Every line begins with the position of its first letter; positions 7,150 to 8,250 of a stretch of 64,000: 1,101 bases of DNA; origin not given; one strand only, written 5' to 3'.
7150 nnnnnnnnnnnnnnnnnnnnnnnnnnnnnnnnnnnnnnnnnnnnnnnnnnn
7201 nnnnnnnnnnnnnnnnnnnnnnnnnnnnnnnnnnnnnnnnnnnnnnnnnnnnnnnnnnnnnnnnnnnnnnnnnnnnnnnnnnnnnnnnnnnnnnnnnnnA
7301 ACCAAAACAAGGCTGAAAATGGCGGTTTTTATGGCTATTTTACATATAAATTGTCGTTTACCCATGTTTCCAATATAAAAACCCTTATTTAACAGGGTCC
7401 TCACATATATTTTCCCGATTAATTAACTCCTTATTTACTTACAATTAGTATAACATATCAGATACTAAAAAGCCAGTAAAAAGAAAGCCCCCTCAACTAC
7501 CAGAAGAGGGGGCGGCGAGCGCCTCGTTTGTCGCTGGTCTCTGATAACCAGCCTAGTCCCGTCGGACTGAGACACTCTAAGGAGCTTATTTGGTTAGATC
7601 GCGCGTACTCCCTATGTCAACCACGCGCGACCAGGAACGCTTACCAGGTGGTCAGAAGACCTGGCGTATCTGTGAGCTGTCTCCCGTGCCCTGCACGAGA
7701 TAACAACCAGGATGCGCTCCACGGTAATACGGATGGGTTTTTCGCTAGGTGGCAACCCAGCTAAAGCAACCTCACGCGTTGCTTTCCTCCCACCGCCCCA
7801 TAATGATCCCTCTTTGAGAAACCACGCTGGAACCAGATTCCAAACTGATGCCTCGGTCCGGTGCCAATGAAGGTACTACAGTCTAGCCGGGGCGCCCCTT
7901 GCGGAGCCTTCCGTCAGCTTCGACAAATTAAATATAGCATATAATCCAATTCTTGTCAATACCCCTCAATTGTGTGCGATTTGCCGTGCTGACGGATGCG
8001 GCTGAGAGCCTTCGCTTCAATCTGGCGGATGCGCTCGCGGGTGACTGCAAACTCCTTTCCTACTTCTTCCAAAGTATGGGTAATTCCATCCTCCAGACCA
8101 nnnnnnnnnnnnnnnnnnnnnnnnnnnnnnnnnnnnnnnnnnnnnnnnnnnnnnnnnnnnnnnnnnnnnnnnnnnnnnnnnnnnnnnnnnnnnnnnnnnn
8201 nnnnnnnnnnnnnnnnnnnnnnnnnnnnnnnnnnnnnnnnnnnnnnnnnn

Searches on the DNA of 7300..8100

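Call 14: search_rna_families(source=window, start=7300, end=8100, threshold=evalue, max_evalue=10, show_alignments=1)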
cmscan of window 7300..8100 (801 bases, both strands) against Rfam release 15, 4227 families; matches with E-value up to 10: 1.
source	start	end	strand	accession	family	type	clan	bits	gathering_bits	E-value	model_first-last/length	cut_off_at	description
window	7467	7515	+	RF01098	RF_site9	Cis-reg; frameshift_element;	-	17.1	70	3.3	1-50/50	no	Gag/pro ribosomal frameshift site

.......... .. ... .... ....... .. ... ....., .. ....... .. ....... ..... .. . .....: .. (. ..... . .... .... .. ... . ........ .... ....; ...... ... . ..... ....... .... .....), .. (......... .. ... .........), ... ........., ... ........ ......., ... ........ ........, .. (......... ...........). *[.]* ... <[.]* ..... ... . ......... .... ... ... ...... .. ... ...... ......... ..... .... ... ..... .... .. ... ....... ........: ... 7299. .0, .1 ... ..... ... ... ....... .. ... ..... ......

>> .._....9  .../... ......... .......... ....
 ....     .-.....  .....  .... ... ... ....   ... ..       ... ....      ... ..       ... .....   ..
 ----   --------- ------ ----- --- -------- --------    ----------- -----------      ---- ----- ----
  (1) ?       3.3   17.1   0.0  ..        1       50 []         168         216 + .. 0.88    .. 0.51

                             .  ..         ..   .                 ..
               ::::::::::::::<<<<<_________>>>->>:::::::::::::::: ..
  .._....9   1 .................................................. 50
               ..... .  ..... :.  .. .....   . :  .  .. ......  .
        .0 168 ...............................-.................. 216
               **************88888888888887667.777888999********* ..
